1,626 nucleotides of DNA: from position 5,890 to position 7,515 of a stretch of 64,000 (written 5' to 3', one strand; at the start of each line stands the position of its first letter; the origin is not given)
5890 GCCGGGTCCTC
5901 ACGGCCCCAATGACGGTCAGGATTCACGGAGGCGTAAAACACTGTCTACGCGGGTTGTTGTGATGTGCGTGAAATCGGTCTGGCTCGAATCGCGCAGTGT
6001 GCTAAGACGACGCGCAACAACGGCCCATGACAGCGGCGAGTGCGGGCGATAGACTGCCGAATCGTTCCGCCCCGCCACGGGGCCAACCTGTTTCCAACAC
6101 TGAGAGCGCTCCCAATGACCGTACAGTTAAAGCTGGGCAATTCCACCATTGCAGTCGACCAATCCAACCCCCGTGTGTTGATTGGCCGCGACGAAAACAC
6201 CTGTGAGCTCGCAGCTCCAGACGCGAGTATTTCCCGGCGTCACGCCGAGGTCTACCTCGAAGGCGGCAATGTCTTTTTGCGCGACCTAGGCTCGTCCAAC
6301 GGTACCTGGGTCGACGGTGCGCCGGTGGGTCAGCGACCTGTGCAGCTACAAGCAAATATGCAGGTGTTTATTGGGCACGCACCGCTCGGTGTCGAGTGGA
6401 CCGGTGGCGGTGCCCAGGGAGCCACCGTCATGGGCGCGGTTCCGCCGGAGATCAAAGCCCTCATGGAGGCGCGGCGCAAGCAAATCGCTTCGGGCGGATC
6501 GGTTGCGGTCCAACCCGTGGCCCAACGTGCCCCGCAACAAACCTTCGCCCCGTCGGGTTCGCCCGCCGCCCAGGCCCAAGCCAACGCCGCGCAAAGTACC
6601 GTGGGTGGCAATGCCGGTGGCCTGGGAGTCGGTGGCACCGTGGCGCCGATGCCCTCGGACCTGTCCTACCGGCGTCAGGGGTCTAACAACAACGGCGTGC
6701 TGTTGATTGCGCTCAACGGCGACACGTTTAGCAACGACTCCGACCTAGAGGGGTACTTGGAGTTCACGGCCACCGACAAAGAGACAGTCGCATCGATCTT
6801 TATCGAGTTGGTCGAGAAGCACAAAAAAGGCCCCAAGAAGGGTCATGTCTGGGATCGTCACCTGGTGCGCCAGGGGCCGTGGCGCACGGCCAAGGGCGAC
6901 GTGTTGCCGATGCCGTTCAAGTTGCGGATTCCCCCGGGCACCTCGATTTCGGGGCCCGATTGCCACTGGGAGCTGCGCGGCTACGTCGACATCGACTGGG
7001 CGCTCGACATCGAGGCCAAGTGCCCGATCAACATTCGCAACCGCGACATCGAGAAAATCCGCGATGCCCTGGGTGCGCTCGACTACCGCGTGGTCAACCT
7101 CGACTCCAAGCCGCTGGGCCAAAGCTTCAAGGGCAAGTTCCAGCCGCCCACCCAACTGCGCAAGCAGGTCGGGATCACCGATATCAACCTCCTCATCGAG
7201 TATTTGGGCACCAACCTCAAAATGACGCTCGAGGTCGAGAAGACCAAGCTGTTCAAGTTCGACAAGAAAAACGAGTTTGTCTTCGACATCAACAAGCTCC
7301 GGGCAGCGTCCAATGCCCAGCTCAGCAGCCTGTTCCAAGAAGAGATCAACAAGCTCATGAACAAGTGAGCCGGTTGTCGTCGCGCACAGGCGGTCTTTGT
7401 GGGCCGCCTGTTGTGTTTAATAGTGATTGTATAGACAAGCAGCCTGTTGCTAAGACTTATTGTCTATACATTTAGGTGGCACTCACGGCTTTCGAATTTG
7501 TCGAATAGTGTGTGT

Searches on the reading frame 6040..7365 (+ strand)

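Call 100: search_protein_families(library=pfam, proteins=[window:6040-7365:+], max_evalue=0.0001)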
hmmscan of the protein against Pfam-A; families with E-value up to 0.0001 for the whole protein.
window:6040-7365:+ (442 aa): 2 families
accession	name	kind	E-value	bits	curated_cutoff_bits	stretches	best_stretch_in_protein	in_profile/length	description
PF00498.31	FHA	-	3.8e-18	66.1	20.7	1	46-112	1-67/67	FHA domain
PF16697.10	Yop-YscD_cpl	-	3.1e-11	43.8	33.2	1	41-114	14-86/94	Inner membrane component of T3SS, cytoplasmic domain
